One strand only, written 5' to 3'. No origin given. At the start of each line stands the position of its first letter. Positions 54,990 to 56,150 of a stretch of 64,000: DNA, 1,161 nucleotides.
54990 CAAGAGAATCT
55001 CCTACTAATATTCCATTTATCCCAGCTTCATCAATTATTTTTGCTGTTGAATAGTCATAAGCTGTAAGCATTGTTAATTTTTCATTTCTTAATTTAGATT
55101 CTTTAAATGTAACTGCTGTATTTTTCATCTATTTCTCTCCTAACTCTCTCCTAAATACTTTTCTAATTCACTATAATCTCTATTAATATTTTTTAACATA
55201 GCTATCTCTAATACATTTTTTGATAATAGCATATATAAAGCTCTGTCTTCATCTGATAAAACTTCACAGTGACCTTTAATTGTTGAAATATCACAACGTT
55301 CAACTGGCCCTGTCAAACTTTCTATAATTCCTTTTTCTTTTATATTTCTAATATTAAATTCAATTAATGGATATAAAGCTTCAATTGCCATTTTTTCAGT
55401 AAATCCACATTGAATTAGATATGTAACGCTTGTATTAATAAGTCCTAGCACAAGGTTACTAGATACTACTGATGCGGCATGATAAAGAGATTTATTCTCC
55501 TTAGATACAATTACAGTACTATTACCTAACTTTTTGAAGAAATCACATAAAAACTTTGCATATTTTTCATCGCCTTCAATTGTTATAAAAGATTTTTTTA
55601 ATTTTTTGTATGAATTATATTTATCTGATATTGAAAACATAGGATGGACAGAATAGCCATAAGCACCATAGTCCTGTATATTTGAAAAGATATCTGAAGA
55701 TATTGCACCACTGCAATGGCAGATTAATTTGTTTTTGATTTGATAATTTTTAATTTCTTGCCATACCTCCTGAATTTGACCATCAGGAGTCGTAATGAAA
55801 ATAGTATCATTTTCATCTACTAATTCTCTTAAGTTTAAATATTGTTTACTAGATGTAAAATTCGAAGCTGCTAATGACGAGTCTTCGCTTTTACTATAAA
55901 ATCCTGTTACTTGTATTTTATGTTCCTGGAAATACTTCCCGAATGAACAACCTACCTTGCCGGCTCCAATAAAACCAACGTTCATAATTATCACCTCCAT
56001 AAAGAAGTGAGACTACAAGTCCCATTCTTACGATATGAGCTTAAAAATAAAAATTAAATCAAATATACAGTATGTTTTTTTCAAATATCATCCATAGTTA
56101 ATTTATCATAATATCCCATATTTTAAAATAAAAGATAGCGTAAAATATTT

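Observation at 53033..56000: Low-GC panG-like-panB-panC-panD pantothenate biosynthesis operon captured between IS remnants and an IS256-family copy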

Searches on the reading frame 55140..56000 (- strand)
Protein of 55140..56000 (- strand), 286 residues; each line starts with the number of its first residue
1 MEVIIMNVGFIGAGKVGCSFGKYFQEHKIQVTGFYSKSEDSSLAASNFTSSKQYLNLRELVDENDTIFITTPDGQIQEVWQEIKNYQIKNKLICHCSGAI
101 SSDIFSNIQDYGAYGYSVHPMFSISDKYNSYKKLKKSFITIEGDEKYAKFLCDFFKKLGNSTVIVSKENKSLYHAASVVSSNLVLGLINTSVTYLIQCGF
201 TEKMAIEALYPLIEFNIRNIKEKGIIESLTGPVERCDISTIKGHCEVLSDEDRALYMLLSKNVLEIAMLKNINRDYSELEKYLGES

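Call 3: search_protein_families(library=pfam, proteins=[window:55140-56000:-])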
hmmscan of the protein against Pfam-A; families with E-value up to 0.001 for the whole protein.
window:55140-56000:- (286 aa): 6 families
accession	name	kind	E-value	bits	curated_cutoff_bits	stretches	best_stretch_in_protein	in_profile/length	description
PF10728.14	DUF2520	-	6.1e-34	116.9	25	1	138-262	2-124/125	Domain of unknown function (DUF2520)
PF10727.15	Rossmann-like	-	2.8e-11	43.8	23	1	6-120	15-131/131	Rossmann-like domain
PF03807.23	F420_oxidored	-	2e-07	31.9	21.6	1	8-93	2-88/94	NADP oxidoreductase coenzyme F420-dependent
PF01408.29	GFO_IDH_MocA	-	3.6e-07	31.3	24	1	6-83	1-82/120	Oxidoreductase family, NAD-binding Rossmann fold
PF03446.21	NAD_binding_2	-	0.00041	20.8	21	1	7-98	1-94/161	NAD binding domain of 6-phosphogluconate dehydrogenase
PF07991.19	KARI_N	-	0.00069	19.7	20.6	0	7-95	6-93/165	Acetohydroxy acid isomeroreductase, NADPH-binding domain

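Call 4: search_protein_families(library=ncbifam, proteins=[window:55140-56000:-])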
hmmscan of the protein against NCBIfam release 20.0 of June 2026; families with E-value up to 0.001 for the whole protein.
window:55140-56000:- (286 aa): 10 families
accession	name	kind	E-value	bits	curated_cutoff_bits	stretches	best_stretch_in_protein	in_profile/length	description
NF005650.0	PRK07417.1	equivalog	5.6e-07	29.1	290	1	6-121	2-115/281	prephenate/arogenate dehydrogenase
NF006307.0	PRK08507.1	equivalog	5.2e-06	25.8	295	1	6-122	1-116/275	prephenate dehydrogenase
NF011381.1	PRK14806.1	equivalog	4.3e-05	21.9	902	1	5-109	3-108/733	bifunctional prephenate dehydrogenase/3-phosphoshikimate 1-carboxyvinyltransferase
NF005106.0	PRK06545.1-4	equivalog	5.7e-05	22.6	569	1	7-106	3-104/363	prephenate dehydrogenase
NF007161.0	PRK09599.1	subfamily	5.8e-05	22.5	271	1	6-90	1-87/302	NADP-dependent phosphogluconate dehydrogenase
NF009830.0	PRK13304.1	equivalog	8.1e-05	22.2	267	1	6-84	2-82/265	aspartate dehydrogenase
TIGR00872.1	gnd_rel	equivalog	0.00014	21.2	297.2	1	6-93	1-89/299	phosphogluconate dehydrogenase (NAD(+)-dependent, decarboxylating)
NF005063.0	PRK06476.1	equivalog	0.0006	19.4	254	0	6-212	1-196/258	pyrroline-5-carboxylate reductase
NF005107.0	PRK06545.1-5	equivalog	0.00061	18.8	414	0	3-112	5-111/367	prephenate dehydrogenase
NF010704.0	PRK14104.1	subfamily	0.00089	17.6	1041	0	137-180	148-191/546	chaperonin GroEL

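Call 12: find_homologous_proteins(query=window:55140-56000:-)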
Query window:55140-56000:- (286 aa): 1867 proteins with E <= 0.001 among 2499 candidates; the best 120 are listed.
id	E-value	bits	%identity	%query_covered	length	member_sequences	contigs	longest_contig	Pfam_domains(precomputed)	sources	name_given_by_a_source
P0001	5.4e-183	625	99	100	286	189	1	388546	PF01408.29,PF10727.16,PF10728.15,PF03807.24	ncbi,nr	ncbi:DUF2520 domain-containing protein [Enterococcus faecalis]|nr:DUF2520 domain-containing protein 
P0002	3.5e-180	616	99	98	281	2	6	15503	PF01408.29,PF10727.16,PF10728.15,PF03807.24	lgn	-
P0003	5.7e-180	615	99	98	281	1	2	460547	PF01408.29,PF10727.16,PF10728.15,PF03807.24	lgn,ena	-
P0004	1.1e-178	611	99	98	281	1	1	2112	PF01408.29,PF10727.16,PF10728.15,PF03807.24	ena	-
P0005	2.4e-164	564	89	98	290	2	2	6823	PF01408.29,PF10727.16,PF10728.15,PF03807.24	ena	-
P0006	7.9e-161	552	87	99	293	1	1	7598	PF01408.29,PF10727.16,PF10728.15,PF03446.22,PF03807.24,PF07991.19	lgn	-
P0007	1.0e-157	542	100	87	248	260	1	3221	PF10728.15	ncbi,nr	ncbi:TPA: DUF2520 domain-containing protein, partial [Enterococcus faecium]|nr:DUF2520 domain-contai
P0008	2.1e-152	525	84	98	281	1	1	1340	PF01408.29,PF10727.16,PF10728.15,PF03807.24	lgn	-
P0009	4.7e-152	523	81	98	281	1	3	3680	PF01408.29,PF10727.16,PF10728.15,PF03807.24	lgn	-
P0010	5.1e-152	523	81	98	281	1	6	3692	PF01408.29,PF10727.16,PF10728.15,PF03807.24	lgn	-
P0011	2.7e-151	521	81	98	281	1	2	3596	PF01408.29,PF10727.16,PF10728.15,PF03807.24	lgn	-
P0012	3.3e-151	521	81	98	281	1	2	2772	PF01408.29,PF10727.16,PF10728.15,PF03807.24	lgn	-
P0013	4.3e-127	442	71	100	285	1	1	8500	PF01408.29,PF10727.16,PF10728.15,PF03807.24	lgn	-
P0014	3.3e-122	426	67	99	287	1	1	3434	PF10727.16,PF10728.15,PF03807.24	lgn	-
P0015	1.3e-120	420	67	99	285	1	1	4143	PF01408.29,PF10727.16,PF10728.15,PF03807.24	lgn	-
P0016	1.4e-120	420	68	98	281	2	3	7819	PF01408.29,PF10727.16,PF10728.15,PF02826.26,PF03807.24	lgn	-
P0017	2.3e-120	420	66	99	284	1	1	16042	PF01408.29,PF10727.16,PF10728.15,PF02826.26,PF03807.24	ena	-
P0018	3.9e-120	419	68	99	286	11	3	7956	PF10727.16,PF10728.15,PF03807.24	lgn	-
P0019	6.2e-120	418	67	98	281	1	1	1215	PF01408.29,PF10727.16,PF10728.15,PF02826.26,PF03807.24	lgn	-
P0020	1.5e-119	417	67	98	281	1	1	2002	PF10727.16,PF10728.15,PF02826.26,PF03807.24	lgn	-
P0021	3.2e-119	416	67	99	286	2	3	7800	PF10727.16,PF10728.15,PF03807.24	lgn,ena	-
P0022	7.6e-119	415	64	100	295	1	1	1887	PF10727.16,PF10728.15,PF03807.24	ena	-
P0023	8.2e-119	414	66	99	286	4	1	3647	PF01408.29,PF10727.16,PF10728.15,PF03807.24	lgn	-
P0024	3.7e-118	412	64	99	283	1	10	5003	PF01408.29,PF10727.16,PF10728.15,PF03807.24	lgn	-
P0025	4.9e-118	412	64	99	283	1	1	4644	PF01408.29,PF10727.16,PF10728.15,PF03807.24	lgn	-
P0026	6.9e-118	411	66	97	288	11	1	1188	PF01408.29,PF10727.16,PF10728.15,PF02826.26,PF03807.24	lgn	-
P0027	1.1e-117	411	64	99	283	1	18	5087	PF01408.29,PF10727.16,PF10728.15,PF03807.24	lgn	-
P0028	1.4e-117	410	64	99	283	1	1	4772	PF01408.29,PF10727.16,PF10728.15,PF03807.24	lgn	-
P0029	1.7e-117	410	66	99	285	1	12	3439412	PF01408.29,PF10727.16,PF10728.15,PF03446.22,PF01210.30,PF03807.24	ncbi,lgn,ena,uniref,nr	ncbi:Rossmann-like and DUF2520 domain-containing protein [Clostridium septicum]|uniref:Rossmann-like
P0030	1.8e-117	410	66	99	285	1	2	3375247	PF01408.29,PF10727.16,PF10728.15,PF03446.22,PF01210.30,PF03807.24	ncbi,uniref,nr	ncbi:Rossmann-like and DUF2520 domain-containing protein [Clostridium septicum]|uniref:Rossmann-like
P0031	5.3e-117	408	66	99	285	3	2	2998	PF01408.29,PF10727.16,PF10728.15,PF03446.22,PF01210.30,PF03807.24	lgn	-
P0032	8.9e-117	408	66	98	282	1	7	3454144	PF01408.29,PF10727.16,PF10728.15,PF03446.22,PF01210.30,PF03807.24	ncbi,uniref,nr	ncbi:hypothetical protein CP523_07820 [Clostridium septicum]|uniref:F420-dependent NADP oxidoreducta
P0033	9.1e-117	408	66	98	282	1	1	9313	PF01408.29,PF10727.16,PF10728.15,PF03446.22,PF01210.30,PF03807.24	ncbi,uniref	ncbi:DUF2520 domain-containing protein [Clostridium septicum]|uniref:DUF2520 domain-containing prote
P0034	9.7e-117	408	64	100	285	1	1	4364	PF01408.29,PF10727.16,PF10728.15,PF02826.26,PF03807.24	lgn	-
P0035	2.8e-116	406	64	100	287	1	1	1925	PF10727.16,PF10728.15,PF03807.24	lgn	-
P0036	3.3e-116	406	63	99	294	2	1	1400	PF10727.16,PF10728.15,PF01210.30,PF03807.24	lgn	-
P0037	5.5e-116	405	65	99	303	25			PF10727.16,PF10728.15,PF02826.26,PF03807.24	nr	nr:Rossmann-like and DUF2520 domain-containing protein [Clostridium gasigenes]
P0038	8.2e-116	405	63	100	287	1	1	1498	PF01408.29,PF10727.16,PF10728.15,PF01210.30,PF03807.24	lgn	-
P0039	1.9e-115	403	63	100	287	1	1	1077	PF10727.16,PF10728.15,PF01210.30,PF03807.24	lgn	-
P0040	2.7e-115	403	63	100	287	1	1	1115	PF10727.16,PF10728.15,PF03807.24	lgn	-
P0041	3.2e-115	403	63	100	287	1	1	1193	PF01408.29,PF10727.16,PF10728.15,PF01210.30,PF03807.24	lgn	-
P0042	4.5e-115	402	63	99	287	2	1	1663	PF01408.29,PF10727.16,PF10728.15,PF01210.30,PF03807.24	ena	-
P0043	4.8e-115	402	64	99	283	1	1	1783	PF10727.16,PF10728.15,PF03807.24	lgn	-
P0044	5.6e-115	402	63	100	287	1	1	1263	PF01408.29,PF10727.16,PF10728.15,PF01210.30,PF03807.24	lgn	-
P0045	7.1e-115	401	64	100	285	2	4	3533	PF10727.16,PF10728.15,PF03807.24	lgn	-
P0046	7.3e-115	401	64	99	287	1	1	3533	PF01408.29,PF10727.16,PF10728.15,PF03446.22,PF02826.26,PF03807.24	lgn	-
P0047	8.4e-115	401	63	100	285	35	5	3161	PF01408.29,PF10727.16,PF10728.15,PF03807.24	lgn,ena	-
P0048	1.2e-114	401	62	99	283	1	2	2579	PF01408.29,PF10727.16,PF10728.15,PF02153.24,PF02826.26,PF03807.24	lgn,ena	-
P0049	1.6e-114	400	63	99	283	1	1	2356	PF01408.29,PF10727.16,PF10728.15,PF01210.30,PF03807.24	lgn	-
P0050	2.2e-114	400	62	99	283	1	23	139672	PF01408.29,PF10727.16,PF10728.15,PF02153.24,PF03807.24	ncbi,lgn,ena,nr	ncbi:MAG: DUF2520 domain-containing protein [Clostridium celatum]|nr:Rossmann-like and DUF2520 domai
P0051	2.4e-114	400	62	100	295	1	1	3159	PF01408.29,PF10727.16,PF10728.15,PF03807.24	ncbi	-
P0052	3.0e-114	399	62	99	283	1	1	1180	PF10727.16,PF10728.15,PF03807.24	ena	-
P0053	3.9e-114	399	63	99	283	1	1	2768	PF01408.29,PF10727.16,PF10728.15,PF03807.24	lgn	-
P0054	4.2e-114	399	63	99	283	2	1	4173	PF10727.16,PF10728.15,PF03807.24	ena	-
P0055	5.1e-114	399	63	99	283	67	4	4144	PF01408.29,PF10727.16,PF10728.15,PF02153.24,PF02826.26,PF03807.24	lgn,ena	-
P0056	6.0e-114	398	63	99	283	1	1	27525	PF01408.29,PF10727.16,PF10728.15,PF02153.24,PF03807.24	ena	-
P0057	6.6e-114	398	63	100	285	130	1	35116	PF01408.29,PF10727.16,PF10728.15,PF03807.24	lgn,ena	-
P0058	7.7e-114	398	63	99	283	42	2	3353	PF01408.29,PF10727.16,PF10728.15,PF02153.24,PF03807.24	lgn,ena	-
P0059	8.5e-114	398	62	99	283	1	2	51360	PF01408.29,PF10727.16,PF10728.15,PF02153.24,PF02826.26,PF03807.24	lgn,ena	-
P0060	9.2e-114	398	62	98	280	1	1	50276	PF01408.29,PF10727.16,PF10728.15,PF02153.24,PF02826.26,PF03807.24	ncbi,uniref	ncbi:DUF2520 domain-containing protein [uncultured Clostridium sp.]|uniref:Rossmann-like and DUF2520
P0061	9.8e-114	398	63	98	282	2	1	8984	PF10727.16,PF10728.15,PF03807.24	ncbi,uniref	ncbi:Rossmann-like and DUF2520 domain-containing protein [Clostridium sp.]|uniref:Rossmann-like and 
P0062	1.0e-113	398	63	99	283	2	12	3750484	PF01408.29,PF10727.16,PF10728.15,PF02153.24,PF02826.26,PF03807.24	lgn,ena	-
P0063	1.2e-113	397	63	98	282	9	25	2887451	PF01408.29,PF10727.16,PF10728.15,PF03446.22,PF01210.30,PF03807.24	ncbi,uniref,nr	ncbi:DUF2520 domain-containing protein [Clostridium chauvoei]|uniref:DUF2520 domain-containing prote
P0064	1.3e-113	397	62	99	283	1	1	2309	PF01408.29,PF10727.16,PF10728.15,PF02153.24,PF02826.26,PF03807.24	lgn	-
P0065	1.4e-113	397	63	99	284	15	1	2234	PF01408.29,PF10727.16,PF10728.15,PF03807.24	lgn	-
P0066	1.7e-113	397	62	99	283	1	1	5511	PF01408.29,PF10727.16,PF10728.15,PF02153.24,PF02826.26,PF03807.24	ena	-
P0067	1.7e-113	397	63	98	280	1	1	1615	PF01408.29,PF10727.16,PF10728.15,PF03807.24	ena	-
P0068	2.0e-113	397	63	99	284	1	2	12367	PF01408.29,PF10727.16,PF10728.15,PF02153.24,PF02826.26,PF03807.24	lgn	-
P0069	2.0e-113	397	62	99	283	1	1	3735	PF01408.29,PF10727.16,PF10728.15,PF02153.24,PF03807.24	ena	-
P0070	2.0e-113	397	63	99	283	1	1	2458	PF01408.29,PF10727.16,PF10728.15,PF02153.24,PF02826.26,PF03807.24,PF07991.19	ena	-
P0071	2.5e-113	396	62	99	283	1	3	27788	PF10727.16,PF10728.15,PF02153.24,PF03807.24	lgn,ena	-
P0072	2.7e-113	396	63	99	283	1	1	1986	PF01408.29,PF10727.16,PF10728.15,PF02153.24,PF02826.26,PF03807.24,PF07991.19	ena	-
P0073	3.1e-113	396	62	99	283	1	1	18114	PF01408.29,PF10727.16,PF10728.15,PF03807.24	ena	-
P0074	3.7e-113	396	63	99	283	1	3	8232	PF01408.29,PF10727.16,PF10728.15,PF03807.24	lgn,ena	-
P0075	4.3e-113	396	63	99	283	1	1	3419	PF01408.29,PF10727.16,PF10728.15,PF02826.26,PF03807.24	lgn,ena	-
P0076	4.4e-113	396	62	99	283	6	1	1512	PF01408.29,PF10727.16,PF10728.15,PF02153.24,PF02826.26,PF03807.24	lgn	-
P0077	4.7e-113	396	64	100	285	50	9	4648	PF01408.29,PF10727.16,PF10728.15,PF03446.22,PF02826.26,PF03807.24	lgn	-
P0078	5.6e-113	395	63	100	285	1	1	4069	PF01408.29,PF10727.16,PF10728.15,PF03807.24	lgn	-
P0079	5.9e-113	395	63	99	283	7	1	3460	PF01408.29,PF10727.16,PF10728.15,PF02826.26,PF03807.24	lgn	-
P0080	6.5e-113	395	63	99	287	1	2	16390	PF01408.29,PF10727.16,PF10728.15,PF03446.22,PF02826.26,PF03807.24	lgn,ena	-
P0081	6.8e-113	395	62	99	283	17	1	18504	PF01408.29,PF10727.16,PF10728.15,PF02153.24,PF02826.26,PF03807.24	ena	-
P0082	7.7e-113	395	63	99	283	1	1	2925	PF01408.29,PF10727.16,PF10728.15,PF02153.24,PF03807.24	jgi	jgi:predicted short-subunit dehydrogenase-like oxidoreductase (DUF2520 family)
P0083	8.2e-113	395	62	99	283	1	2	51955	PF01408.29,PF10727.16,PF10728.15,PF02153.24,PF02826.26,PF03807.24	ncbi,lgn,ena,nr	nr:Rossmann-like and DUF2520 domain-containing protein [Clostridium sp.]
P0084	8.5e-113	395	63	99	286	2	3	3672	PF10727.16,PF10728.15,PF02826.26,PF03807.24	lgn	-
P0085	9.0e-113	395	63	99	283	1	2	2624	PF01408.29,PF10727.16,PF10728.15,PF02153.24,PF03807.24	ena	-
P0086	9.0e-113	395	63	99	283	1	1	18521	PF01408.29,PF10727.16,PF10728.15,PF02153.24,PF03807.24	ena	-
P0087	1.1e-112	394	61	99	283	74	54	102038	PF01408.29,PF10727.16,PF10728.15,PF02153.24,PF02826.26,PF03807.24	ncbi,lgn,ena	ncbi:MAG: DUF2520 domain-containing protein [uncultured Clostridium sp.]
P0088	1.1e-112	394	62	99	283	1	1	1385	PF01408.29,PF10727.16,PF10728.15,PF02153.24,PF03807.24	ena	-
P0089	1.1e-112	394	62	99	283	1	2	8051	PF01408.29,PF10727.16,PF10728.15,PF02153.24,PF02826.26,PF03807.24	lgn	-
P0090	1.1e-112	394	63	100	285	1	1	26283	PF01408.29,PF10727.16,PF10728.15,PF03807.24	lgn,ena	-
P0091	1.2e-112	394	62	99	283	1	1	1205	PF01408.29,PF10727.16,PF10728.15,PF02826.26,PF03807.24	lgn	-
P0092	1.2e-112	394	62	99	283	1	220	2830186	PF01408.29,PF10727.16,PF10728.15,PF02153.24,PF03807.24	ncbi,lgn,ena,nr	nr:Rossmann-like and DUF2520 domain-containing protein [uncultured Clostridium sp.]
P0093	1.2e-112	394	62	99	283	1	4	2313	PF01408.29,PF10727.16,PF10728.15,PF02153.24,PF02826.26,PF03807.24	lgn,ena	-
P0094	1.2e-112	394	63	99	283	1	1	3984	PF01408.29,PF10727.16,PF10728.15,PF02153.24,PF03807.24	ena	-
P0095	1.2e-112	394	61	99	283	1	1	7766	PF01408.29,PF10727.16,PF10728.15,PF02153.24,PF03807.24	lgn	-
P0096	1.3e-112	394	62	98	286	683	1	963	PF01408.29,PF10727.16,PF10728.15,PF03807.24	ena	-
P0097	1.3e-112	394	62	99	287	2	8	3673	PF10727.16,PF10728.15,PF02826.26,PF03807.24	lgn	-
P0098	1.4e-112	394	61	100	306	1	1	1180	PF01408.29,PF10727.16,PF10728.15,PF02153.24,PF02826.26,PF03807.24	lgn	-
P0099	1.5e-112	394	62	99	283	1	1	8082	PF01408.29,PF10727.16,PF10728.15,PF02153.24,PF02826.26,PF03807.24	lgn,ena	-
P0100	1.6e-112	394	62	99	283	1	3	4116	PF01408.29,PF10727.16,PF10728.15,PF02153.24,PF02826.26,PF03807.24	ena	-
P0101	1.7e-112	394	62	99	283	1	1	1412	PF01408.29,PF10727.16,PF10728.15,PF02153.24,PF03807.24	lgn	-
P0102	1.7e-112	394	62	99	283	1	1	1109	PF01408.29,PF10727.16,PF10728.15,PF02153.24,PF03807.24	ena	-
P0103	2.0e-112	393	62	99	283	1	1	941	PF01408.29,PF10727.16,PF10728.15,PF02153.24,PF03807.24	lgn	-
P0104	2.0e-112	393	64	100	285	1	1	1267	PF01408.29,PF10727.16,PF10728.15,PF03446.22,PF02826.26,PF03807.24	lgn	-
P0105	2.1e-112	393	62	99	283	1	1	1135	PF01408.29,PF10727.16,PF10728.15,PF02153.24,PF03807.24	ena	-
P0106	2.1e-112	393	63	100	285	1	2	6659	PF01408.29,PF10727.16,PF10728.15,PF03807.24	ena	-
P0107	2.4e-112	393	62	100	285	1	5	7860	PF10727.16,PF10728.15,PF03807.24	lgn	-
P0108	2.6e-112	393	63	100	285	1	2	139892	PF01408.29,PF10727.16,PF10728.15,PF03807.24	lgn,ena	-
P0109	2.6e-112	393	61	99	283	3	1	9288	PF01408.29,PF10727.16,PF10728.15,PF03807.24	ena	-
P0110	2.8e-112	393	62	100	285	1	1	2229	PF01408.29,PF10727.16,PF10728.15,PF02153.24,PF03807.24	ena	-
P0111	2.8e-112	393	61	99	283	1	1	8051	PF01408.29,PF10727.16,PF10728.15,PF02153.24,PF02826.26,PF03807.24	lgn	-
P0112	2.9e-112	393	62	100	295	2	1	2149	PF01408.29,PF10727.16,PF10728.15,PF03807.24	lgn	-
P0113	3.0e-112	393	61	99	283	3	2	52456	PF10727.16,PF10728.15,PF03807.24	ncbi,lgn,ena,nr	ncbi:MAG: DUF2520 domain-containing protein [Clostridium celatum]|nr:DUF2520 domain-containing prote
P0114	3.0e-112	393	62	99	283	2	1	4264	PF01408.29,PF10727.16,PF10728.15,PF02153.24,PF03807.24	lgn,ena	-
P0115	3.1e-112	393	62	99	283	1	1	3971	PF01408.29,PF10727.16,PF10728.15,PF02153.24,PF02826.26,PF03807.24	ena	-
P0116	3.2e-112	393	62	99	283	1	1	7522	PF01408.29,PF10727.16,PF10728.15,PF02153.24,PF02826.26,PF03807.24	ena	-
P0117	3.3e-112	393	62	99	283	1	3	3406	PF01408.29,PF10727.16,PF10728.15,PF02153.24,PF02826.26,PF03807.24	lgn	-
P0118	3.4e-112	393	63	100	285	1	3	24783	PF01408.29,PF10727.16,PF10728.15,PF03807.24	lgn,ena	-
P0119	3.6e-112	393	62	98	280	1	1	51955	PF01408.29,PF10727.16,PF10728.15,PF02153.24,PF02826.26,PF03807.24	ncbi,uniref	ncbi:DUF2520 domain-containing protein [Clostridium sp.]|uniref:Rossmann-like and DUF2520 domain-con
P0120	3.6e-112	393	62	99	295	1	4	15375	PF01408.29,PF10727.16,PF10728.15,PF02153.24,PF02826.26,PF03807.24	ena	-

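Call 13: find_encoding_contigs(protein=P0005, flank=8000, max_places=4)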
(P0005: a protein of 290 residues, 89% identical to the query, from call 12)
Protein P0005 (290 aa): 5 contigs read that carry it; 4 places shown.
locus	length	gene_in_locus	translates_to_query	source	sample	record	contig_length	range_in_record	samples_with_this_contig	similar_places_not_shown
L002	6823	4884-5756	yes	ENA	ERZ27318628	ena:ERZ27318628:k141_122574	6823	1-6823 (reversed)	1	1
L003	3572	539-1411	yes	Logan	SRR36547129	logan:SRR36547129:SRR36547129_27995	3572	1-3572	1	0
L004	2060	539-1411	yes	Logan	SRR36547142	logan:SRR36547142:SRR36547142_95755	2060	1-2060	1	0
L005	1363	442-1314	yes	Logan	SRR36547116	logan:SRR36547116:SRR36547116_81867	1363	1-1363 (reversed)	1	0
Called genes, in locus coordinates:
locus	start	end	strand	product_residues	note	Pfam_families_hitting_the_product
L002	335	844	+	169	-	PF01966:HD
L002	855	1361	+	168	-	PF08279:HTH_11, PF02829:3H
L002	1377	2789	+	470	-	PF01266:DAO, PF07992:Pyr_redox_2 (faint), PF13738:Pyr_redox_3 (faint), PF04324:Fer2_BFD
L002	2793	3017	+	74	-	PF07892:DUF1667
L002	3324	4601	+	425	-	PF02403:Seryl_tRNA_N, PF00587:tRNA-synt_2b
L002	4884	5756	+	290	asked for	PF01408:GFO_IDH_MocA (weak), PF03807:F420_oxidored (weak), PF10727:Rossmann-like, PF10728:DUF2520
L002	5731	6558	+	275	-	PF02548:Pantoate_transf, PF13714:PEP_mutase (weak), PF01177:Asp_Glu_race (faint)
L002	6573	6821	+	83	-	?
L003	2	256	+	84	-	?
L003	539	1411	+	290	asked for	PF01408:GFO_IDH_MocA (weak), PF03807:F420_oxidored (weak), PF10727:Rossmann-like, PF10728:DUF2520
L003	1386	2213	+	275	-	PF02548:Pantoate_transf, PF13714:PEP_mutase (weak), PF01177:Asp_Glu_race (faint)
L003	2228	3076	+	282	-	PF02569:Pantoate_ligase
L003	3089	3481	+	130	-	PF02261:Asp_decarbox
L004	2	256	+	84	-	?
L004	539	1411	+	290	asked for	PF01408:GFO_IDH_MocA (weak), PF03807:F420_oxidored (weak), PF10727:Rossmann-like, PF10728:DUF2520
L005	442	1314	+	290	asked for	PF01408:GFO_IDH_MocA (weak), PF03807:F420_oxidored (weak), PF10727:Rossmann-like, PF10728:DUF2520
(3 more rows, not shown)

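Call 14: find_encoding_contigs(protein=P0006, flank=8000, max_places=4)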
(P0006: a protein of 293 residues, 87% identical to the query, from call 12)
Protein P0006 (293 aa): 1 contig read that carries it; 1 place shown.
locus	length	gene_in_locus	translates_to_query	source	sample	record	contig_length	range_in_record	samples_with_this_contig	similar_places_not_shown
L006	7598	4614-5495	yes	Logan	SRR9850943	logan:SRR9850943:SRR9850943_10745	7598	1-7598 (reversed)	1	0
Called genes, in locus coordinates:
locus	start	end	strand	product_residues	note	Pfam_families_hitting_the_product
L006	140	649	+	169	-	PF01966:HD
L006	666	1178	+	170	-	PF08279:HTH_11, PF02829:3H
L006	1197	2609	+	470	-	PF01266:DAO, PF13738:Pyr_redox_3 (faint), PF04324:Fer2_BFD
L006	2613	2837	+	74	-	PF07892:DUF1667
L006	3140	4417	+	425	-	PF02403:Seryl_tRNA_N, PF00587:tRNA-synt_2b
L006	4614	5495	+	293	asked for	PF01408:GFO_IDH_MocA (weak), PF03446:NAD_binding_2 (faint), PF03807:F420_oxidored (weak), PF07991:KARI_N (faint), PF10727:Rossmann-like, PF10728:DUF2520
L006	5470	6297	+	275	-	PF02548:Pantoate_transf, PF13714:PEP_mutase (weak)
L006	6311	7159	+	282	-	PF02569:Pantoate_ligase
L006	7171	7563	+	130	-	PF02261:Asp_decarbox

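Call 15: find_encoding_contigs(protein=P0001, flank=10000, max_places=10)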
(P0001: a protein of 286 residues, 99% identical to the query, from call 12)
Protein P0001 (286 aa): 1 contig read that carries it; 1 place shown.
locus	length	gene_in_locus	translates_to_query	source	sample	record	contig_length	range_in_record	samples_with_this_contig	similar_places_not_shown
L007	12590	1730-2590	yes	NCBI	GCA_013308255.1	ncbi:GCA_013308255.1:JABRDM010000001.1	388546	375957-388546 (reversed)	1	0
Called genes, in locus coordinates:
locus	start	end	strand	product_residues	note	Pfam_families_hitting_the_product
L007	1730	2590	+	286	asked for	PF01408:GFO_IDH_MocA (weak), PF03807:F420_oxidored (weak), PF10727:Rossmann-like, PF10728:DUF2520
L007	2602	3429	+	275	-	PF02548:Pantoate_transf, PF13714:PEP_mutase (faint), PF01177:Asp_Glu_race (weak)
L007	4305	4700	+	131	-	PF02261:Asp_decarbox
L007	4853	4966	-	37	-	-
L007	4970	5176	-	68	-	PF00665:rve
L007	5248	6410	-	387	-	PF01527:HTH_Tnp_1, PF13518:HTH_28 (faint), PF13276:HTH_21, PF00665:rve, PF13610:DDE_Tnp_IS240 (weak), PF13683:rve_3, PF13333:rve_2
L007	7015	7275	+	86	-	-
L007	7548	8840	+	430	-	PF00872:Transposase_mut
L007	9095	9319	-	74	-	-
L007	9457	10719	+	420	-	PF02378:PTS_EIIC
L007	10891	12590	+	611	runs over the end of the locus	PF01301:Glyco_hydro_35, PF02449:Glyco_hydro_42, PF21317:BetaGal_ABD_1, PF21467:BetaGal_gal-bd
